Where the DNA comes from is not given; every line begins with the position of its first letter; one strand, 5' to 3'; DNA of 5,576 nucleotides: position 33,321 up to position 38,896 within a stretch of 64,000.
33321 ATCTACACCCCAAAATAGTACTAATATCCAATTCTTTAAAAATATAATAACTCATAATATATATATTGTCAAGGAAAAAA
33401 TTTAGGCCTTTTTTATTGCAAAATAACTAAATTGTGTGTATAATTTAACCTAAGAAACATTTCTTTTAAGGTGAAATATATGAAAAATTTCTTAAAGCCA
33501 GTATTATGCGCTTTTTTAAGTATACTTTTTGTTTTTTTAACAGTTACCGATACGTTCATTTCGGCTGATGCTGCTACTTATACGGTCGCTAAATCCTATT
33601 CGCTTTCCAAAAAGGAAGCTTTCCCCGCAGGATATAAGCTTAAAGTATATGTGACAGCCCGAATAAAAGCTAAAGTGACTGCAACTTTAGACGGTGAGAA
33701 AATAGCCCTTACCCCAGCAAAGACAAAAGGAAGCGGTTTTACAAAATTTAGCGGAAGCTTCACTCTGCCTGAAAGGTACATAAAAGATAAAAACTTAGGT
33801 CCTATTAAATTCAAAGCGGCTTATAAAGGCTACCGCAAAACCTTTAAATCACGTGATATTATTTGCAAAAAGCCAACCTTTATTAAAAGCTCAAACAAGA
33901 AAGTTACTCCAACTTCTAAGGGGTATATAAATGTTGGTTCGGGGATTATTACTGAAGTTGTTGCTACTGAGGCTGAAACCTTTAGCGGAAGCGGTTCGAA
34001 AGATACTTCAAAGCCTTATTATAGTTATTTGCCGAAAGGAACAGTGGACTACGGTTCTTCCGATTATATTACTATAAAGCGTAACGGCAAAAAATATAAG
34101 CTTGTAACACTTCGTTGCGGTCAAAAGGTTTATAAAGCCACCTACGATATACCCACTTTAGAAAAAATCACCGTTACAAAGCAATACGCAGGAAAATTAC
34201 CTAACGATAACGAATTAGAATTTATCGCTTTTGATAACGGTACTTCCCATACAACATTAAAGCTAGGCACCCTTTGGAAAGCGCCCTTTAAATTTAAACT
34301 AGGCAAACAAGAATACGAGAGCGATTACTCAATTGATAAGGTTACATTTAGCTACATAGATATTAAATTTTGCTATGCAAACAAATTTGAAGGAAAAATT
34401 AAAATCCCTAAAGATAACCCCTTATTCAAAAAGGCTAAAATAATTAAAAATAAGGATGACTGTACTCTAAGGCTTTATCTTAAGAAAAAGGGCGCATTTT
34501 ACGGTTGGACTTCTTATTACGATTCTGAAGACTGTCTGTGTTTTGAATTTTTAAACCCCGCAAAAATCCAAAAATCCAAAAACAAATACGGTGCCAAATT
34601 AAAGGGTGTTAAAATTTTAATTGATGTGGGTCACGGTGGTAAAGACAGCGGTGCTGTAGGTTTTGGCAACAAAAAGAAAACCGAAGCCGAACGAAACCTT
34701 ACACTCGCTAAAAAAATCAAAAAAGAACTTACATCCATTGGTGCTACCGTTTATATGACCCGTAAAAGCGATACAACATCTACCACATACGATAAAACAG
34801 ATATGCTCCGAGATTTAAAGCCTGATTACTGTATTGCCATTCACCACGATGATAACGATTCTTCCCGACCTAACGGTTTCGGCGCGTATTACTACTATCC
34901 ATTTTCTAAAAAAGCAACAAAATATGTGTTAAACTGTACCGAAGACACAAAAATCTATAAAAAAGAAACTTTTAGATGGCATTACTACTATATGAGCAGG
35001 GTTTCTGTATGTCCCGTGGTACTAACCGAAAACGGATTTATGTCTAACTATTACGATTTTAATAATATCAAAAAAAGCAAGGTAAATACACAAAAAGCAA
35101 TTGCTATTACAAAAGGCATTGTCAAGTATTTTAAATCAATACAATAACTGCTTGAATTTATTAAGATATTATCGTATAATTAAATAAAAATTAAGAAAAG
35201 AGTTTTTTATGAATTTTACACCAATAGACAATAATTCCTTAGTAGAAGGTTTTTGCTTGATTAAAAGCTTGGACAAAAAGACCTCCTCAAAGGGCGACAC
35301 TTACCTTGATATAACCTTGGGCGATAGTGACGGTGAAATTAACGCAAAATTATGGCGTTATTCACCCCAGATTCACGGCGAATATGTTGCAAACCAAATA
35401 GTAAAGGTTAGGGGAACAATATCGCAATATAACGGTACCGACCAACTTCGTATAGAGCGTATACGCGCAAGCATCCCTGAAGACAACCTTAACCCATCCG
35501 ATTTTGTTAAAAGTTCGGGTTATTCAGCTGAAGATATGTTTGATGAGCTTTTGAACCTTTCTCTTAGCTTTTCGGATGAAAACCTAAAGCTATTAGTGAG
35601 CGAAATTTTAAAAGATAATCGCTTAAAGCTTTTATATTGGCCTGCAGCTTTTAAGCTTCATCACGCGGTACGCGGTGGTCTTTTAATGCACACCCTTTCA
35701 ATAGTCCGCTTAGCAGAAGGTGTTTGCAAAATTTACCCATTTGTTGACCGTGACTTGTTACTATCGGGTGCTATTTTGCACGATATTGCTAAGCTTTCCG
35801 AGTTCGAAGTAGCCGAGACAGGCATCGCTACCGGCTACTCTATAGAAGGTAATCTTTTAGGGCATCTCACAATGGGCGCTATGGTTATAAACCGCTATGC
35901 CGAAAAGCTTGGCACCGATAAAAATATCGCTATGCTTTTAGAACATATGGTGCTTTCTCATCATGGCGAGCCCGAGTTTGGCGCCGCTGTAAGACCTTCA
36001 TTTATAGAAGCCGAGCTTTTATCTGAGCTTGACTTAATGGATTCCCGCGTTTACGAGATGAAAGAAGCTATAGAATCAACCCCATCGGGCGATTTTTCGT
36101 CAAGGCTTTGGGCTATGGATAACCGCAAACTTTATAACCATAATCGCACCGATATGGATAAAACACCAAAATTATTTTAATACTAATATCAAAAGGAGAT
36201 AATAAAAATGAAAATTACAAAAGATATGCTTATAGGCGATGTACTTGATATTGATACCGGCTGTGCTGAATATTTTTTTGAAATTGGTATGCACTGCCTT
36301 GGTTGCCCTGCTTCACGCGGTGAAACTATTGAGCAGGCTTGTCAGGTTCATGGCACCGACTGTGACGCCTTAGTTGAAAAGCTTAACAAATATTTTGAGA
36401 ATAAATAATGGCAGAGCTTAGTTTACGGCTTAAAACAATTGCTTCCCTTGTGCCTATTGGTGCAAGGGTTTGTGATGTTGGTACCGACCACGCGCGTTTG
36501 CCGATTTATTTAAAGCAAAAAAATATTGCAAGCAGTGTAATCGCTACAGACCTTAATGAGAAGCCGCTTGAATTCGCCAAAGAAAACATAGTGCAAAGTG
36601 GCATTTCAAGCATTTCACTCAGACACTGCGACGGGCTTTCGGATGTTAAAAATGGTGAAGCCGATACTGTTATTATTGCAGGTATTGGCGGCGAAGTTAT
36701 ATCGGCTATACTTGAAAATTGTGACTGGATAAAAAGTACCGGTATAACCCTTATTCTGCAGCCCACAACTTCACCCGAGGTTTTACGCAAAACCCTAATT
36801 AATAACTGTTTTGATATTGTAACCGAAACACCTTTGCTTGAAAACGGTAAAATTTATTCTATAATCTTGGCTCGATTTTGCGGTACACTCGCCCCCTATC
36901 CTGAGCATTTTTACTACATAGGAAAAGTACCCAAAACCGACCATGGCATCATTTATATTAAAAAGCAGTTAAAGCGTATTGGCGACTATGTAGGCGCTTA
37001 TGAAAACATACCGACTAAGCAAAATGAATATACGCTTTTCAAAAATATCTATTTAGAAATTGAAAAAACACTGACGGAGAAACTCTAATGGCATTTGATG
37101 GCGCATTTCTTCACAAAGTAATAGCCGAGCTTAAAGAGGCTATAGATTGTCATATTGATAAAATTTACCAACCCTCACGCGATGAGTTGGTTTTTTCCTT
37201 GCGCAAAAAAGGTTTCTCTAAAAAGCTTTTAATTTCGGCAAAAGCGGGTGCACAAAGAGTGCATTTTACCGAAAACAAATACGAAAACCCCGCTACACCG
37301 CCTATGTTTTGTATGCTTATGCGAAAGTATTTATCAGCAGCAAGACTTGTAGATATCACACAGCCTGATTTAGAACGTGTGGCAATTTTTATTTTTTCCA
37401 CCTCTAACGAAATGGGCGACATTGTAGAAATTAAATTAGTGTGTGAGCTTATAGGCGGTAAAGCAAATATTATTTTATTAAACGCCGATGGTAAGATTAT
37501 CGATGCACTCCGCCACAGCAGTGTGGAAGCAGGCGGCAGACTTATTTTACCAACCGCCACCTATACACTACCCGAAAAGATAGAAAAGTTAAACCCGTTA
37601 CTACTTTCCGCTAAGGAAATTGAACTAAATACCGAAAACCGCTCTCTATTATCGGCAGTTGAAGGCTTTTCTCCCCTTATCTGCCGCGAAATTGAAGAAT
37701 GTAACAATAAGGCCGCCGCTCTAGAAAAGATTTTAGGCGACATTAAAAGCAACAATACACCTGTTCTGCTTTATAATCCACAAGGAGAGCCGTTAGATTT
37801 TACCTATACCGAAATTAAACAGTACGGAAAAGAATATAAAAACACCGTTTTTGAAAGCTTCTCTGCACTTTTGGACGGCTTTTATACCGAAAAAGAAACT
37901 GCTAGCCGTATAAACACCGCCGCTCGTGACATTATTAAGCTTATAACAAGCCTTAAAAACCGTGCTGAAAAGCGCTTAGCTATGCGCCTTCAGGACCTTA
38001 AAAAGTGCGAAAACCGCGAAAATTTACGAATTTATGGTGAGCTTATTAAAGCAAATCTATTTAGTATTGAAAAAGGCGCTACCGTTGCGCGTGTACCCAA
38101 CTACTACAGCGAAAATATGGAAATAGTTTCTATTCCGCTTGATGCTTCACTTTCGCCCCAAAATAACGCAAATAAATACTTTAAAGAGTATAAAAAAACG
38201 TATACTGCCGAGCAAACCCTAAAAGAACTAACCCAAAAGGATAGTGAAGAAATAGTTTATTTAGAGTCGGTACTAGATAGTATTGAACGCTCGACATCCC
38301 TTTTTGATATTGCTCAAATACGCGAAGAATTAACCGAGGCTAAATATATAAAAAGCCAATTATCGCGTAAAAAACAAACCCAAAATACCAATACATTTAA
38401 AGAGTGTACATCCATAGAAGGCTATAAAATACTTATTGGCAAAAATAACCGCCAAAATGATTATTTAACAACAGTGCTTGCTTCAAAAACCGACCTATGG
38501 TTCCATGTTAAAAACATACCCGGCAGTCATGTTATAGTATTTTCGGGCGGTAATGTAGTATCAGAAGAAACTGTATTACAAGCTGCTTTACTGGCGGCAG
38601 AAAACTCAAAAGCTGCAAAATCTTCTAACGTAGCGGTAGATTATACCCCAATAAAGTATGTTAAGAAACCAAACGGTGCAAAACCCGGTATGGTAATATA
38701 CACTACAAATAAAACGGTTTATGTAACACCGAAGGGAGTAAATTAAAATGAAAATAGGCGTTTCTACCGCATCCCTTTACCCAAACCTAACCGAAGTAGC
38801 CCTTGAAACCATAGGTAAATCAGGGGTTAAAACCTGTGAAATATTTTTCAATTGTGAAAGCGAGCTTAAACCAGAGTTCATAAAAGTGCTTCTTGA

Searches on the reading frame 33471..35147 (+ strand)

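Call 101: search_protein_families(library=pfam, proteins=[window:33471-35147:+], max_evalue=0.00001)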
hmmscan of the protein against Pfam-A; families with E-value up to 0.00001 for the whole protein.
window:33471-35147:+ (558 aa): 1 family
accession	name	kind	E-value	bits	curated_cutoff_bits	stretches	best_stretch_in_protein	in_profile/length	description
PF01520.23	Amidase_3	-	1.5e-34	120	27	1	382-551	1-173/174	N-acetylmuramoyl-L-alanine amidase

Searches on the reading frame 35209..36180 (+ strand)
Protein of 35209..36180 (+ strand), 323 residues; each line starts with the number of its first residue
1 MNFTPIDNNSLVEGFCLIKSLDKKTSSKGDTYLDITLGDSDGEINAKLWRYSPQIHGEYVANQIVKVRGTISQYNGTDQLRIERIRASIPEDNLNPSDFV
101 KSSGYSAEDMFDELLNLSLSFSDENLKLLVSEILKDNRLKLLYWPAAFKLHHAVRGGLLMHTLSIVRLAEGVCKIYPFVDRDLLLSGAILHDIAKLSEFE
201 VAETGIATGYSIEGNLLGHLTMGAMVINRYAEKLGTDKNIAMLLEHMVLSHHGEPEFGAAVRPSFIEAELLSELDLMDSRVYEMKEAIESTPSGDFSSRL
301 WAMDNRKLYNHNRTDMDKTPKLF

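Call 101: search_protein_families(library=pfam, proteins=[window:35209-36180:+], max_evalue=0.00001)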
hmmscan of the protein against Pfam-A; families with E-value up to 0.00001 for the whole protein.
window:35209-36180:+ (323 aa): 2 families
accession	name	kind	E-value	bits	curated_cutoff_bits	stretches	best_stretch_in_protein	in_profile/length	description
PF01966.28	HD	-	7.7e-10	39.5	22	1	160-277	3-113/116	HD domain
PF01336.31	tRNA_anti-codon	-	5.7e-06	26.6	27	0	27-86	12-73/75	OB-fold nucleic acid binding domain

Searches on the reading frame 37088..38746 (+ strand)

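Call 101: search_protein_families(library=pfam, proteins=[window:37088-38746:+], max_evalue=0.00001)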
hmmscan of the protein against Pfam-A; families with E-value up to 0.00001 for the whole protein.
window:37088-38746:+ (552 aa): 3 families
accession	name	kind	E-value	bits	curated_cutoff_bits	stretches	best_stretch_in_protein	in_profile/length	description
PF05833.16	NFACT_N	-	1.2e-117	394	31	1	4-432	1-454/456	NFACT N-terminal and middle domains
PF05670.18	NFACT-R_1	-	1.1e-13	52.2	29.8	1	441-530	6-98/112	NFACT protein RNA binding domain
PF18297.6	NFACT-R_2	-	8.5e-07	29.5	26.9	1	444-521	8-81/104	NFACT protein RNA binding domain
